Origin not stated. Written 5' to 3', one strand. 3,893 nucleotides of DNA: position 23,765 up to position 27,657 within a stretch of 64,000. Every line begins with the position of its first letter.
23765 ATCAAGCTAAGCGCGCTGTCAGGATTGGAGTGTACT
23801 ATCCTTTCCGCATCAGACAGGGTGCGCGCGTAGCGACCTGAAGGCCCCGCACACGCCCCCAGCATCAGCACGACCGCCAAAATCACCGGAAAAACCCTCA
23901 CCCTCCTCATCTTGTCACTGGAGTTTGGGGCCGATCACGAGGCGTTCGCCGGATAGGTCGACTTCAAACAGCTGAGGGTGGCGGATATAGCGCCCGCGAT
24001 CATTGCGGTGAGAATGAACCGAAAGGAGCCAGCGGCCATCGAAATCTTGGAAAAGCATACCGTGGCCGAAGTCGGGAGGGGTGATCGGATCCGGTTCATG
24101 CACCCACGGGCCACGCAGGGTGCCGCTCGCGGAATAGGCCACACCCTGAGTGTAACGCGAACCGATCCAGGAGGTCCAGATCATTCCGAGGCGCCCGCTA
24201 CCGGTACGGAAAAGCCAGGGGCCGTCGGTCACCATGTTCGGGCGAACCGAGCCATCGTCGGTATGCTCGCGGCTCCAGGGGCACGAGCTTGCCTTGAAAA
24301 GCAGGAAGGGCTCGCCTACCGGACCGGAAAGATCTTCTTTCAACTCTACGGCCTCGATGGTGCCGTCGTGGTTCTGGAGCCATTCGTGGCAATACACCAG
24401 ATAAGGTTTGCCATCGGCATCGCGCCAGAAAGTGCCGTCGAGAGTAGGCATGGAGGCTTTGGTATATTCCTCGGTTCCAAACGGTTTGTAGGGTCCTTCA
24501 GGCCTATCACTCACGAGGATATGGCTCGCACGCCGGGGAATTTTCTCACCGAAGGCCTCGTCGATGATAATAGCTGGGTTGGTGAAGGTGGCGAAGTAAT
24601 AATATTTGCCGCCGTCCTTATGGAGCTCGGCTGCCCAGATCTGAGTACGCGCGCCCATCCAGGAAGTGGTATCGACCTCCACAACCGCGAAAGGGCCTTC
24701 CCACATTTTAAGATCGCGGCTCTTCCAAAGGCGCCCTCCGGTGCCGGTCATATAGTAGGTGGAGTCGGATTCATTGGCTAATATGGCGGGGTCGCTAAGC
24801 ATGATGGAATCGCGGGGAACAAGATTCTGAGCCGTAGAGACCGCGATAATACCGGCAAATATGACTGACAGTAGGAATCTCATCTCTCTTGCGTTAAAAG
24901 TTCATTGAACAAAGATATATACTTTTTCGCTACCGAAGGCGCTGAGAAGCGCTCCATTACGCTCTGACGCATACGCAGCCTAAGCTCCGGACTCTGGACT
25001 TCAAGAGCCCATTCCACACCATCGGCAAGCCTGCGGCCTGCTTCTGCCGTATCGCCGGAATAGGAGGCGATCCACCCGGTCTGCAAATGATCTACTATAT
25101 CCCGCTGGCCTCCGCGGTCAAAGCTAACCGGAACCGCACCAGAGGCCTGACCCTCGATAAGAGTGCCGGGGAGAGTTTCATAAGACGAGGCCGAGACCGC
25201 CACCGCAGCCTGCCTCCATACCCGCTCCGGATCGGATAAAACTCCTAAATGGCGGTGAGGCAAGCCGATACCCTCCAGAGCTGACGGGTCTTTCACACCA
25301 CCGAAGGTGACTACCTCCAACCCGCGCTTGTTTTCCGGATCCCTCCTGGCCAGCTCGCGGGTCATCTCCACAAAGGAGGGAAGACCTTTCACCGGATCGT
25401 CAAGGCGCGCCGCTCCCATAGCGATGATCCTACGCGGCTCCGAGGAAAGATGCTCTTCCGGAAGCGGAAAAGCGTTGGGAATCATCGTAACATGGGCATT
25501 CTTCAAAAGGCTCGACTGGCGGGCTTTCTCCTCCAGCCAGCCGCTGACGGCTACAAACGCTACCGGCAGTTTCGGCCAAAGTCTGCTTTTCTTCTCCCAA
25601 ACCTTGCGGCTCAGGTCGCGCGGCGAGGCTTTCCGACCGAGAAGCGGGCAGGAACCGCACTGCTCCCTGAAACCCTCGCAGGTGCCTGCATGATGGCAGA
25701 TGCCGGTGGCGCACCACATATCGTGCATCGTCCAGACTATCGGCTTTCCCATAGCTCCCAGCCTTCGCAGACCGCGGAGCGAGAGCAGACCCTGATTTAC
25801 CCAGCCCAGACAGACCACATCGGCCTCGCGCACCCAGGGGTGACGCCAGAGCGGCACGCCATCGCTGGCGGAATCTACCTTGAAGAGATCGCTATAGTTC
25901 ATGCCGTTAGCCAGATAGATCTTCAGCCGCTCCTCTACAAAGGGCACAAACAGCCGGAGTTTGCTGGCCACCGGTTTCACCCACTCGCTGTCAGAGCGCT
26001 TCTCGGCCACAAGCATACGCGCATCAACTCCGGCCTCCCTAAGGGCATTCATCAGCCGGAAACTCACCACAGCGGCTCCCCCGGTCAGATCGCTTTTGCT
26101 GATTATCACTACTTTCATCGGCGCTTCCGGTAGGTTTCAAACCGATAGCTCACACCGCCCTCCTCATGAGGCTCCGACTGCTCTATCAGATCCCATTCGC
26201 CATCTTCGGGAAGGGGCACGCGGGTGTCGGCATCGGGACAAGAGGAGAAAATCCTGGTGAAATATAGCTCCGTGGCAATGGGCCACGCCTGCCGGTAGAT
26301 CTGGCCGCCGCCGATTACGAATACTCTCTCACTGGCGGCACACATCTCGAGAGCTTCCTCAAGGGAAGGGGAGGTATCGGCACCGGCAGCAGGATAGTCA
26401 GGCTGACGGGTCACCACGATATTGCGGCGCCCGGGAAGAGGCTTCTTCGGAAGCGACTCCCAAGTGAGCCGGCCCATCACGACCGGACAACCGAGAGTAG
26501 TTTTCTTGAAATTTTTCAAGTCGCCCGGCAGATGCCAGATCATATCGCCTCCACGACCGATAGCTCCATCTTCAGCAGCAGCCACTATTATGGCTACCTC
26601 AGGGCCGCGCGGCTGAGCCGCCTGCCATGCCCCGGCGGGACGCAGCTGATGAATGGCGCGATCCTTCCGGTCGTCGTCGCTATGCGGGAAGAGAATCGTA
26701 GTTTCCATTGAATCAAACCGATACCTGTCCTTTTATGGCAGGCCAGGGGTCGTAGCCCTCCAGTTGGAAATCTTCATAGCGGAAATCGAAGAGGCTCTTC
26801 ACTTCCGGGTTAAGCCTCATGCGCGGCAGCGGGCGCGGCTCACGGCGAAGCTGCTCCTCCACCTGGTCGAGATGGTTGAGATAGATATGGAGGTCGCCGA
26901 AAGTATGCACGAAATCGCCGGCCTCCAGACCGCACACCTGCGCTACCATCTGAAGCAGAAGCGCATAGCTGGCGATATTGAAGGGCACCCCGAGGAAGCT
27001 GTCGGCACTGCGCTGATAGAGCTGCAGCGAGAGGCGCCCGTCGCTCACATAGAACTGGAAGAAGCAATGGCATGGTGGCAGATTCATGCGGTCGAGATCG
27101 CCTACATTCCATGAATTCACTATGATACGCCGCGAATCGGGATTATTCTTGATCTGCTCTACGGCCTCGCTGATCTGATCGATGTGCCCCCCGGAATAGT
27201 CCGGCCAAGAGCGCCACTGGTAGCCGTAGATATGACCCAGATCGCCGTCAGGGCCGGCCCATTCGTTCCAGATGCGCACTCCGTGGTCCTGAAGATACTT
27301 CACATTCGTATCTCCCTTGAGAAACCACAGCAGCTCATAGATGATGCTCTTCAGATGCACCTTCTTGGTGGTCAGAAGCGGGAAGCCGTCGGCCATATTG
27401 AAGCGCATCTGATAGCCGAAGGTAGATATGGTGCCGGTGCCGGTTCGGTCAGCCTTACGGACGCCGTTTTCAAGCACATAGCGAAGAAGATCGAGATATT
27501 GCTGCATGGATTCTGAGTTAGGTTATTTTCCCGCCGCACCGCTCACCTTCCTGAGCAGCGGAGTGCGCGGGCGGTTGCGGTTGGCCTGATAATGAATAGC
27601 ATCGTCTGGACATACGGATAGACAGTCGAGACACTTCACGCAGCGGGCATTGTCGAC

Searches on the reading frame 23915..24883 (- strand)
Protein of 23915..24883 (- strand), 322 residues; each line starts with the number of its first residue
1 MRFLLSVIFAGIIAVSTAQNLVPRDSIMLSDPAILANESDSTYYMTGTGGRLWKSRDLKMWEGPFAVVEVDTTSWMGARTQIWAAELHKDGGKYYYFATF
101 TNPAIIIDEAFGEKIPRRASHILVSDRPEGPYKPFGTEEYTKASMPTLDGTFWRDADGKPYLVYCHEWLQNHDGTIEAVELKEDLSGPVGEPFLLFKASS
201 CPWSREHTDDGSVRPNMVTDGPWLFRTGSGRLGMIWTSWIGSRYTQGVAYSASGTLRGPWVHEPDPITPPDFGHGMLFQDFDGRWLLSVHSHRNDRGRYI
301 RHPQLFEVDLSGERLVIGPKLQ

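Call 48: search_protein_families(library=pfam, proteins=[window:23915-24883:-], max_evalue=1e-8)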
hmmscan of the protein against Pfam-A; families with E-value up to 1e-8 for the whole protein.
window:23915-24883:- (322 aa): 1 family
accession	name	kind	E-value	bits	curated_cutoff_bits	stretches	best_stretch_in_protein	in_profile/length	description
PF04616.20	Glyco_hydro_43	-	9.3e-31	107.7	32.2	1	29-301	10-273/288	Glycosyl hydrolases family 43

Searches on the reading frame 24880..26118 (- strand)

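Call 48: search_protein_families(library=pfam, proteins=[window:24880-26118:-], max_evalue=1e-8)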
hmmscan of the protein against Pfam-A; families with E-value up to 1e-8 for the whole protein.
window:24880-26118:- (412 aa): 2 families
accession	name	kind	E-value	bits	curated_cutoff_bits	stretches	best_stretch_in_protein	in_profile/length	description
PF13692.12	Glyco_trans_1_4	-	1.3e-11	45.4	27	1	232-360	5-135/142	Glycosyl transferases group 1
PF00534.26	Glycos_transf_1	-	3e-09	37.1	26.4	1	243-385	27-167/172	Glycosyl transferases group 1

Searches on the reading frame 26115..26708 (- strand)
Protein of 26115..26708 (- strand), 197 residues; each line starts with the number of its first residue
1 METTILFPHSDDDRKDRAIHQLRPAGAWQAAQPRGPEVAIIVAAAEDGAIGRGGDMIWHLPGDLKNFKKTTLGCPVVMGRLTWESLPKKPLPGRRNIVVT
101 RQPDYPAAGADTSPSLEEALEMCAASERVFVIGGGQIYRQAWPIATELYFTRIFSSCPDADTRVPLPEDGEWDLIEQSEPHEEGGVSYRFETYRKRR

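Call 48: search_protein_families(library=pfam, proteins=[window:26115-26708:-], max_evalue=1e-8)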
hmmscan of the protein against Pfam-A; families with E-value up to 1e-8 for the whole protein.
window:26115-26708:- (197 aa): 1 family
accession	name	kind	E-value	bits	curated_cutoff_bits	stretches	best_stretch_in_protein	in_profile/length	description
PF00186.24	DHFR_1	-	1.9e-49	167.9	25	1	38-195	2-159/159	Dihydrofolate reductase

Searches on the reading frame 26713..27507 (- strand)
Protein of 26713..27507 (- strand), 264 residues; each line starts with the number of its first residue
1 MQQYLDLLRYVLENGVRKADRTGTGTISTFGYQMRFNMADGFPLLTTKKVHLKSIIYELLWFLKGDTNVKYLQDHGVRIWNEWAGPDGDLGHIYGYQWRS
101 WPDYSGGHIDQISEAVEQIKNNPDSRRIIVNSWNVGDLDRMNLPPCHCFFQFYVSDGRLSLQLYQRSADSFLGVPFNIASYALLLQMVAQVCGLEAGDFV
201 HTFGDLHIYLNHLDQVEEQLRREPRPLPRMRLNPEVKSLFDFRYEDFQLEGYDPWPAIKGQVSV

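Call 48: search_protein_families(library=pfam, proteins=[window:26713-27507:-], max_evalue=1e-8)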
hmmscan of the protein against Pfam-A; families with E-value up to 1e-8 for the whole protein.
window:26713-27507:- (264 aa): 1 family
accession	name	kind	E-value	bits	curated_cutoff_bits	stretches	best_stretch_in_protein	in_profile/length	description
PF00303.24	Thymidylat_synt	-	1.3e-125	418.4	24.3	1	2-264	1-266/266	Thymidylate synthase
